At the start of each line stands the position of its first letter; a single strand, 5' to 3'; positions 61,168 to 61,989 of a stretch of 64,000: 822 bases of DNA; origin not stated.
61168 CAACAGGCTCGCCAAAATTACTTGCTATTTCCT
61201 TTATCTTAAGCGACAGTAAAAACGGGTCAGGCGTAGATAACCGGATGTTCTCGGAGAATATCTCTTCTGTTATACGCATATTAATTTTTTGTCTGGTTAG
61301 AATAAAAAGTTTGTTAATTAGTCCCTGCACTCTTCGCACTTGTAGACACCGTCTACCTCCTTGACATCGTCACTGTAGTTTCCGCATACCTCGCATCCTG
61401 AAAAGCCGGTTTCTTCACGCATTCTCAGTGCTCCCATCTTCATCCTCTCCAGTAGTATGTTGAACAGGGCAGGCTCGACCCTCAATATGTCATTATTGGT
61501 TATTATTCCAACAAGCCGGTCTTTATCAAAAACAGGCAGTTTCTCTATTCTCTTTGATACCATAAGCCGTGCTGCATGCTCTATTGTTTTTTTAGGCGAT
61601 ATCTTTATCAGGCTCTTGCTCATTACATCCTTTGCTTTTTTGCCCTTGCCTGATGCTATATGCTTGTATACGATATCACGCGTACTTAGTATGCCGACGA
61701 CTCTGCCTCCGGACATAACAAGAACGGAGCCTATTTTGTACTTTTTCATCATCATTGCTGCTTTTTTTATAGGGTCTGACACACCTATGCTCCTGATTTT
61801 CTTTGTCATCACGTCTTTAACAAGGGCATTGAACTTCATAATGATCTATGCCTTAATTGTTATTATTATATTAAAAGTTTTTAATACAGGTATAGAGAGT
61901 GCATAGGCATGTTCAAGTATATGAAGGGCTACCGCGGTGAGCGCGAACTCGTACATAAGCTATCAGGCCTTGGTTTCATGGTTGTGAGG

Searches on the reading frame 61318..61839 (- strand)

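Call 47: search_protein_families(library=pfam, proteins=[window:61318-61839:-], max_evalue=0.01)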
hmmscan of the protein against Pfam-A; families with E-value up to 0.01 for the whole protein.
window:61318-61839:- (173 aa): 1 family
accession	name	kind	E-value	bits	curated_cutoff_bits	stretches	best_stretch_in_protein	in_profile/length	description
PF00571.33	CBS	-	1.3e-26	93.1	24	2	69-121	1-54/57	CBS domain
